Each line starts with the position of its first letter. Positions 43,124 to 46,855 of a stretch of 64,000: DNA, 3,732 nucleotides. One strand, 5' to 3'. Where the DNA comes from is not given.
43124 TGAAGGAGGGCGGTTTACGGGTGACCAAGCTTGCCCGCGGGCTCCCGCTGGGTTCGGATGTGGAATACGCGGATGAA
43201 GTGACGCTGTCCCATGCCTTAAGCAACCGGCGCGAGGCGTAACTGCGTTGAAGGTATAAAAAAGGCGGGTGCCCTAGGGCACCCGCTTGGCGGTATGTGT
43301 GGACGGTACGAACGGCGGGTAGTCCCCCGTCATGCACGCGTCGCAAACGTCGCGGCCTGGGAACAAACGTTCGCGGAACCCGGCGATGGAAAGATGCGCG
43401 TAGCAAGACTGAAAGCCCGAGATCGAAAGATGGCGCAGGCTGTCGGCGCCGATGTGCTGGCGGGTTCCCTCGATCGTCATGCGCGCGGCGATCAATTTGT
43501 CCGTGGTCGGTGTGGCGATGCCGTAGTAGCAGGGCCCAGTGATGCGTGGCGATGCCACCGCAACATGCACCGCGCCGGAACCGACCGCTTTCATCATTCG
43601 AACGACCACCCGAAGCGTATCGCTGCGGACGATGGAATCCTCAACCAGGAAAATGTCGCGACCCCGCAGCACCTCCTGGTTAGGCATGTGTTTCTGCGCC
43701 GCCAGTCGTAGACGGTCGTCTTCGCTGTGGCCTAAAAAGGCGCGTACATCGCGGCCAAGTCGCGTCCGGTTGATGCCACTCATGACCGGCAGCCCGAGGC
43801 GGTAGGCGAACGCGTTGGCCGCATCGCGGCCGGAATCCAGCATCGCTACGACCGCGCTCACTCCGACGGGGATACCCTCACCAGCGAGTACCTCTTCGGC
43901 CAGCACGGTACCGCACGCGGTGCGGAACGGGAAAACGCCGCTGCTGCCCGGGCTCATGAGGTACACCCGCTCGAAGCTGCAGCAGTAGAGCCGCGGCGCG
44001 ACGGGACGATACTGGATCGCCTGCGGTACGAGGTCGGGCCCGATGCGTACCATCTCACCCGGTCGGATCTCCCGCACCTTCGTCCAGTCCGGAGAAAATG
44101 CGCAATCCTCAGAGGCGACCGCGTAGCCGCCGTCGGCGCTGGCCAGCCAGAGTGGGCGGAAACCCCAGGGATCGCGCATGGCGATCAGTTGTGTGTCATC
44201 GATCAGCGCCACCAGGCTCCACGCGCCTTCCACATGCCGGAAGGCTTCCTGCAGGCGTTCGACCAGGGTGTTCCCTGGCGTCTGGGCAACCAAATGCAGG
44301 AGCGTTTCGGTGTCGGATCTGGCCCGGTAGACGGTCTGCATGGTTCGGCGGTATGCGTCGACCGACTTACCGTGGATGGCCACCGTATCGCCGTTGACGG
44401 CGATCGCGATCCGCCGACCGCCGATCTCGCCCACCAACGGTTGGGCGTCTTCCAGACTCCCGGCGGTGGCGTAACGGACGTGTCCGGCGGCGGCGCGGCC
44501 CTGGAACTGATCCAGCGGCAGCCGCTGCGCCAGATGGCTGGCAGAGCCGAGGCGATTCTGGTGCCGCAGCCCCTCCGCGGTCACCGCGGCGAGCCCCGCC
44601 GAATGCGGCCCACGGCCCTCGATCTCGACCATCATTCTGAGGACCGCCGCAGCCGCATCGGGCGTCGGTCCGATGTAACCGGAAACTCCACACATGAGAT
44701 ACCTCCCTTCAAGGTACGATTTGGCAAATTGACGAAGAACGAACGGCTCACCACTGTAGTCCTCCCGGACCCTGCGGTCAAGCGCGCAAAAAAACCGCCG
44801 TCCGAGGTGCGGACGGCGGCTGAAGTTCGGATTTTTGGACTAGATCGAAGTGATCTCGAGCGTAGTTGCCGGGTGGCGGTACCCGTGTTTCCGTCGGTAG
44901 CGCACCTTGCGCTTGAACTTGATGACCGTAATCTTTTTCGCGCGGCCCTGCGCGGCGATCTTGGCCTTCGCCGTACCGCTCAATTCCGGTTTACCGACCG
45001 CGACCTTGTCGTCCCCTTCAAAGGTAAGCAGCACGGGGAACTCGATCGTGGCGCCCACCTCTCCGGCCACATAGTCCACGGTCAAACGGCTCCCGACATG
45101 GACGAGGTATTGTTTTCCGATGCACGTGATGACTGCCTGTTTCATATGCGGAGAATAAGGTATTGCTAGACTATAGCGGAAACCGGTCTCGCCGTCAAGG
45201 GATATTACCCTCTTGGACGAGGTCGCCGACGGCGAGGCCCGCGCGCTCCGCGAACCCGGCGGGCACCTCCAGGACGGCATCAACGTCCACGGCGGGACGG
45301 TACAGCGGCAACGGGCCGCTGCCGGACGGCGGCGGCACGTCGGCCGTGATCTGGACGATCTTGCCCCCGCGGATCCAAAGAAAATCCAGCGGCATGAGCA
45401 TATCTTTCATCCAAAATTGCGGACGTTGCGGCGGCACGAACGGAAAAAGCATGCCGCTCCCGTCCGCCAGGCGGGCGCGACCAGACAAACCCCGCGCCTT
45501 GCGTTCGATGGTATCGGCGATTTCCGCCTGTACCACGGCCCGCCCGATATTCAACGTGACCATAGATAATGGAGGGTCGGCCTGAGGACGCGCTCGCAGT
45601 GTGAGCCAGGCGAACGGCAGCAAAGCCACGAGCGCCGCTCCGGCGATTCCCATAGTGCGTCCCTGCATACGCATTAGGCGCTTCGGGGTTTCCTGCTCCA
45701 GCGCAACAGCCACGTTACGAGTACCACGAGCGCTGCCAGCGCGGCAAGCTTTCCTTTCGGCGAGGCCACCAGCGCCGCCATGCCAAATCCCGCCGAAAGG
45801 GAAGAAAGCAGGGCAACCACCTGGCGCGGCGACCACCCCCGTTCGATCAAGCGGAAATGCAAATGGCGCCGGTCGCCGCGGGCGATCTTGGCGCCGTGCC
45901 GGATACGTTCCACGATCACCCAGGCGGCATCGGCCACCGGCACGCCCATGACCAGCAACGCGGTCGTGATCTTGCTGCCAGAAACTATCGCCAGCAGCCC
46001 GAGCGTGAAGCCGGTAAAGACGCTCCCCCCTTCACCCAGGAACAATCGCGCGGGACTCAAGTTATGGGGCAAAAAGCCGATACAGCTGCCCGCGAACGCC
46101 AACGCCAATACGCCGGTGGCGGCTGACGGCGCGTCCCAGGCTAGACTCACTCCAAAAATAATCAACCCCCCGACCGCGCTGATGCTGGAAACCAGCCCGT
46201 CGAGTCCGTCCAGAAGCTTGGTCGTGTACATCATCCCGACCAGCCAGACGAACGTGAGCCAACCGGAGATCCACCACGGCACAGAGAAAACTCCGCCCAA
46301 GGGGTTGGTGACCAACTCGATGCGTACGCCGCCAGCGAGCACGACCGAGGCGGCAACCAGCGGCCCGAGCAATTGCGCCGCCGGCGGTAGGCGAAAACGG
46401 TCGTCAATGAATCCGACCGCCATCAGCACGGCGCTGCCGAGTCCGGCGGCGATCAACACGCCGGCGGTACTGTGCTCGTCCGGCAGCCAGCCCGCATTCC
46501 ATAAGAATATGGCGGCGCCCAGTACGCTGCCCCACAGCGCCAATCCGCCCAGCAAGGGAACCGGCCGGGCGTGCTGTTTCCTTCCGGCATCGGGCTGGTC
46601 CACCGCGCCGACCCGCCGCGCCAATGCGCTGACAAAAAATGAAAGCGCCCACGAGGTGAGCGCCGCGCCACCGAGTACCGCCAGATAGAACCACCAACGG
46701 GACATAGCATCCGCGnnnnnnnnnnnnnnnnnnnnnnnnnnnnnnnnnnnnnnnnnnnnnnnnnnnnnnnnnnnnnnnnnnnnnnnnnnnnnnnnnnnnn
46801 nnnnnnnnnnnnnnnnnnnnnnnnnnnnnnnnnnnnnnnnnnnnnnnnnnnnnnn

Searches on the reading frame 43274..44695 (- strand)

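Call 21: search_protein_families(library=ncbifam, proteins=[window:43274-44695:-], max_evalue=0.00001)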
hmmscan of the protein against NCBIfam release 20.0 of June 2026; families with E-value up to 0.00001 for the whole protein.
window:43274-44695:- (473 aa): 5 families
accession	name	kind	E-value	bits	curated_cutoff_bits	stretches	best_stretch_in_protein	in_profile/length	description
TIGR01134.1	purF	equivalog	9.9e-75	252.5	350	1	2-460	1-432/432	amidophosphoribosyltransferase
NF001484.0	PRK00331.1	subfamily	6.4e-21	74.4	381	1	1-221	1-219/601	isomerizing glutamine--fructose-6-phosphate transaminase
TIGR01135.1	glmS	equivalog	4.2e-19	68.5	418.05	1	2-221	1-218/607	glutamine--fructose-6-phosphate transaminase (isomerizing)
TIGR01536.1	asn_synth_AEB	equivalog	1.6e-15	57.1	267.1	1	2-200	1-166/517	asparagine synthase (glutamine-hydrolyzing)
NF006949.0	PRK09431.1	equivalog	7.5e-12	44.5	499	1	67-216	43-181/554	asparagine synthase B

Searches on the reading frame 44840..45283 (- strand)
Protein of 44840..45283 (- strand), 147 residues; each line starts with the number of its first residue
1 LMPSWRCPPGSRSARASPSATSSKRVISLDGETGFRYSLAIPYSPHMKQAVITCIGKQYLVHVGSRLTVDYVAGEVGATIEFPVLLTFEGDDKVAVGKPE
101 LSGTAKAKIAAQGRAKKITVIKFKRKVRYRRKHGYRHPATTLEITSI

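Call 21: search_protein_families(library=ncbifam, proteins=[window:44840-45283:-], max_evalue=0.00001)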
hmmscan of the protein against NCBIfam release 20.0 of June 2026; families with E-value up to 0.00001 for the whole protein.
window:44840-45283:- (147 aa): 3 families
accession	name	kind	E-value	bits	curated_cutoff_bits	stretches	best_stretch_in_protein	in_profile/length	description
TIGR00061.1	L21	equivalog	8.7e-21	74.2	43.7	1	50-147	2-100/101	50S ribosomal protein L21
NF008916.0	PRK12278.1-4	equivalog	8.1e-14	52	193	1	50-147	3-101/223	50S ribosomal protein L21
NF008915.0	PRK12278.1-1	equivalog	5.5e-12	46.1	281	1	50-147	3-101/216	50S ribosomal protein L21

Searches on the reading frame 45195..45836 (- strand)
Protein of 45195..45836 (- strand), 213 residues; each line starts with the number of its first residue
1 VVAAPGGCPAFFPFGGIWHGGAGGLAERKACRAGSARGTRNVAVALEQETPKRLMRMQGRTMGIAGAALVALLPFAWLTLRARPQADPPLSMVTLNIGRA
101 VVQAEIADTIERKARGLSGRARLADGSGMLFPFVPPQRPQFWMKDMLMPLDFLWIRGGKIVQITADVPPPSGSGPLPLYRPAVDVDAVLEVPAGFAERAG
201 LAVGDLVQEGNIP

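Call 21: search_protein_families(library=ncbifam, proteins=[window:45195-45836:-], max_evalue=0.00001)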
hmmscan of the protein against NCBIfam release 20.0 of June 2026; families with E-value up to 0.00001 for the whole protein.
window:45195-45836:- (213 aa): 0 families

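Call 36: search_protein_families(library=pfam, proteins=[window:45195-45836:-], max_evalue=10)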
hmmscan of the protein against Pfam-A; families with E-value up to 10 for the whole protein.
window:45195-45836:- (213 aa): 2 families
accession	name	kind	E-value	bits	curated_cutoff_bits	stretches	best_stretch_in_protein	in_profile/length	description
PF02643.20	DUF192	-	1.4e-27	96.1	27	1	102-208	1-95/96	Uncharacterized ACR, COG1430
PF17820.7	PDZ_6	-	0.13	12.5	27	1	191-207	6-22/54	PDZ domain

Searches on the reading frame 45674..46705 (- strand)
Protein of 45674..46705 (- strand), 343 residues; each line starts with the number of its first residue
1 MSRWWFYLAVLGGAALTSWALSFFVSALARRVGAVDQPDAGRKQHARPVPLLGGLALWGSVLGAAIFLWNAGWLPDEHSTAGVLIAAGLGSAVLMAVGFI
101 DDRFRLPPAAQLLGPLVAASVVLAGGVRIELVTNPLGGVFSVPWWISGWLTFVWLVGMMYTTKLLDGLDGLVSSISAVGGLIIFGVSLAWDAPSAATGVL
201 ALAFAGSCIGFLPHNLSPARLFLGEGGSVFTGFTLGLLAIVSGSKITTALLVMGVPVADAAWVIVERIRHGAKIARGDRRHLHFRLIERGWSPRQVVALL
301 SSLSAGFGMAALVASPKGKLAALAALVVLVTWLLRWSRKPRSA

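Call 3: search_protein_families(library=pfam, proteins=[window:45674-46705:-], max_evalue=0.01)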
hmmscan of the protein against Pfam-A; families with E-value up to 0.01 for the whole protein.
window:45674-46705:- (343 aa): 1 family
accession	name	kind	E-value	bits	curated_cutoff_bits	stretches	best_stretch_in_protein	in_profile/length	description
PF00953.26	Glycos_transf_4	-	5.3e-28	98.5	27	1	86-242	3-159/160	Glycosyl transferase family 4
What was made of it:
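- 45674..46705 (-): Downstream WecA/MraY-family polyprenyl-phosphate sugar-phosphate transferase (Glycos_transf_4), 10 nt after the mClp stop. It is probably co-transcribed. Pfam PF00953, E 5e-28 (call 3).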

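Call 21: search_protein_families(library=ncbifam, proteins=[window:45674-46705:-], max_evalue=0.00001)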
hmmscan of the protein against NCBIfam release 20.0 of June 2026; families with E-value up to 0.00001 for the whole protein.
window:45674-46705:- (343 aa): 3 families
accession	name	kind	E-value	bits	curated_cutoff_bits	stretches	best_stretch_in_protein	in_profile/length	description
TIGR02380.1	ECA_wecA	exception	3.8e-28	98.6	326.05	1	16-311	9-308/346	UDP-N-acetylglucosamine--undecaprenyl-phosphate N-acetylglucosaminephosphotransferase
TIGR00445.1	mraY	equivalog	2.9e-16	59.9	192.05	1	142-300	133-303/321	phospho-N-acetylmuramoyl-pentapeptide-transferase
NF053644.1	MraY_archaea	equivalog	2e-15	57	450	1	151-305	186-333/340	pseudomurein biosynthesis MraY family phospho-N-acetylmuramoyl-pentapeptide-transferase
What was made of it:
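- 45674..46705 (-): NCBIfam scores are WecA 98.6 and MraY 59.9 bits, both below cutoff (call 21).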
